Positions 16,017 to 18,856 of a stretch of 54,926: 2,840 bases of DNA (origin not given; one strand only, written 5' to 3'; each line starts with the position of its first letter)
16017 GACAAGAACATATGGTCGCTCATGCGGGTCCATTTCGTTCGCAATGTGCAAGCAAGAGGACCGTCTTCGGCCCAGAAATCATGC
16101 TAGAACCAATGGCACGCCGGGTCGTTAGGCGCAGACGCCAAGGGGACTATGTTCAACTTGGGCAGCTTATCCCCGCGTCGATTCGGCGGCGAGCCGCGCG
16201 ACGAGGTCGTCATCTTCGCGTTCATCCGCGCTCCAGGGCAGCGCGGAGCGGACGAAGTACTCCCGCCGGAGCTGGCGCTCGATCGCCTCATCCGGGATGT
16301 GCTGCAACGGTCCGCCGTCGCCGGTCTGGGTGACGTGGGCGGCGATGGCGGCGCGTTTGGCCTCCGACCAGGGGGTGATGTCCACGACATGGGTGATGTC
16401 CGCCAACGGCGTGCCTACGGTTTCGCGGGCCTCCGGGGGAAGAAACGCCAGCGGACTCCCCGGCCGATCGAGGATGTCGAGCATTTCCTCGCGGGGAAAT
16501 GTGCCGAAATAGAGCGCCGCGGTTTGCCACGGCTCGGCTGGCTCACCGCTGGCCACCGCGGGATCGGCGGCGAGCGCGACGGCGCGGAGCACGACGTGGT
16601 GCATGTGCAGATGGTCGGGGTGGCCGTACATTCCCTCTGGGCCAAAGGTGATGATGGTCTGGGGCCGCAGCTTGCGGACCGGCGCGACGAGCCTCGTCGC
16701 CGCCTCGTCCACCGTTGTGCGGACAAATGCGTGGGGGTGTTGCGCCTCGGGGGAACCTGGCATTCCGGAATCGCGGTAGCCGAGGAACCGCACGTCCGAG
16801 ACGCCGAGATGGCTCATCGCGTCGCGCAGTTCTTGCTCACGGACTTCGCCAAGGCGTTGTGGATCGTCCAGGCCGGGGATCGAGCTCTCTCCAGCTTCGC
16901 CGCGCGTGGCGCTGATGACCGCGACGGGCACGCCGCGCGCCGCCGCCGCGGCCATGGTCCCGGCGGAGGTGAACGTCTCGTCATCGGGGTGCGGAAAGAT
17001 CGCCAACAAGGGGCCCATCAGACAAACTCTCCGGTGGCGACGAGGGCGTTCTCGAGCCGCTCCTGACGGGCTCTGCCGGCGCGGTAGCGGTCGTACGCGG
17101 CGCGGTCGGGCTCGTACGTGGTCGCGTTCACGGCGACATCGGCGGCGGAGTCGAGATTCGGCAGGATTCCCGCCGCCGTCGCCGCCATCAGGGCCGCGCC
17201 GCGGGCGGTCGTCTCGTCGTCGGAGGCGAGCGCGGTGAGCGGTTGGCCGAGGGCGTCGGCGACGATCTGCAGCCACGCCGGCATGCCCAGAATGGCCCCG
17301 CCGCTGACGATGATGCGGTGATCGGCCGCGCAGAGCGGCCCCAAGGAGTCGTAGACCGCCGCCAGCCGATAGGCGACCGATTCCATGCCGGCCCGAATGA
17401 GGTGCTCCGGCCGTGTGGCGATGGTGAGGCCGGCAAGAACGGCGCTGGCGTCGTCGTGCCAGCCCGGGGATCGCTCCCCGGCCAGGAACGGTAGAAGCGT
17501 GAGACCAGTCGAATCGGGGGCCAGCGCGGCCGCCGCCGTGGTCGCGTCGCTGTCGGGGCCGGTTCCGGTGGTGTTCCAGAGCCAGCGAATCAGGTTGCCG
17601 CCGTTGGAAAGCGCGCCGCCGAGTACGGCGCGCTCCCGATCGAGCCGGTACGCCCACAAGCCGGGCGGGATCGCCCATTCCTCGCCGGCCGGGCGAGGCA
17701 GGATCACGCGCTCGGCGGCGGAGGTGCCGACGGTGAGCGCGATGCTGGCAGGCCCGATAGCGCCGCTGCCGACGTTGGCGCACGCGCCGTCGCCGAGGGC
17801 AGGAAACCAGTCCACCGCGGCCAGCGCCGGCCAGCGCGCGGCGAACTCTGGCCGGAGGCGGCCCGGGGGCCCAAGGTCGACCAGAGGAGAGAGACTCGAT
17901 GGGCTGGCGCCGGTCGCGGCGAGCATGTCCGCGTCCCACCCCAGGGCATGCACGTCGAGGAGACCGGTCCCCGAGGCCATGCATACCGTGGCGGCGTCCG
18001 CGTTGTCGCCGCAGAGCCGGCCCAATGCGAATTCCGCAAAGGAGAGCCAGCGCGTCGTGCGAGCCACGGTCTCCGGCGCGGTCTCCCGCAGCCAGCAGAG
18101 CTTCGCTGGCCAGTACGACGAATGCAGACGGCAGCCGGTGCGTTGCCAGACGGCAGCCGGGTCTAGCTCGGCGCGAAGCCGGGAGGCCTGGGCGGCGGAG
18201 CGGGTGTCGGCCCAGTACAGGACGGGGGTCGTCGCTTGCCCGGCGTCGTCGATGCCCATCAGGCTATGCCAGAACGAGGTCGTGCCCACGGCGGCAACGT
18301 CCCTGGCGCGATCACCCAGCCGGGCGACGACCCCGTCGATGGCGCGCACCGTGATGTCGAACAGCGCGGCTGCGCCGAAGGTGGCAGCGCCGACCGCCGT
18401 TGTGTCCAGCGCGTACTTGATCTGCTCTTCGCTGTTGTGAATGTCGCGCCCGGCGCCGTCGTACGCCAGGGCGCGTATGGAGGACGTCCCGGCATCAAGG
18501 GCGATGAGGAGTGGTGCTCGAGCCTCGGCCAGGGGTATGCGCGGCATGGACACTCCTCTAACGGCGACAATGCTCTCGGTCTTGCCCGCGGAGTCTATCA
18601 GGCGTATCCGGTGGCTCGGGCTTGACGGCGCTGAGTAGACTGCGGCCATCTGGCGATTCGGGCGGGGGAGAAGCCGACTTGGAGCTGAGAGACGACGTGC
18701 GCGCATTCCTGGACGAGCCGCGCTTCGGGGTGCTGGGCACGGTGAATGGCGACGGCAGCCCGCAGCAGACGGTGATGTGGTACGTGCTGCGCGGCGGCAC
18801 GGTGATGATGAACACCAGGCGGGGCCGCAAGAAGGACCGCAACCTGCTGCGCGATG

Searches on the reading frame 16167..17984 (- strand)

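Call 31: search_protein_families(library=pfam, proteins=[window:16167-17984:-])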
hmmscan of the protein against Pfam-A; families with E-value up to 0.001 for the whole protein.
window:16167-17984:- (605 aa): 1 family
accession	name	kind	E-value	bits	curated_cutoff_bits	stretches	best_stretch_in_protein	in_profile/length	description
PF02585.22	PIG-L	-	1.9e-31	109.7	28.2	1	327-468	1-128/129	GlcNAc-PI de-N-acetylase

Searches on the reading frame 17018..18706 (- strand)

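Call 31: search_protein_families(library=pfam, proteins=[window:17018-18706:-])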
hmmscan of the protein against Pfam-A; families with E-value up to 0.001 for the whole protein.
window:17018-18706:- (562 aa): 2 families
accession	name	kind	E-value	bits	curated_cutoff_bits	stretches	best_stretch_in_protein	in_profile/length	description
PF00370.27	FGGY_N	-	3e-29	102.8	28.8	1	67-313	2-245/245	FGGY family of carbohydrate kinases, N-terminal domain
PF02782.22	FGGY_C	-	1.6e-26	93.8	27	1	324-512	3-198/198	FGGY family of carbohydrate kinases, C-terminal domain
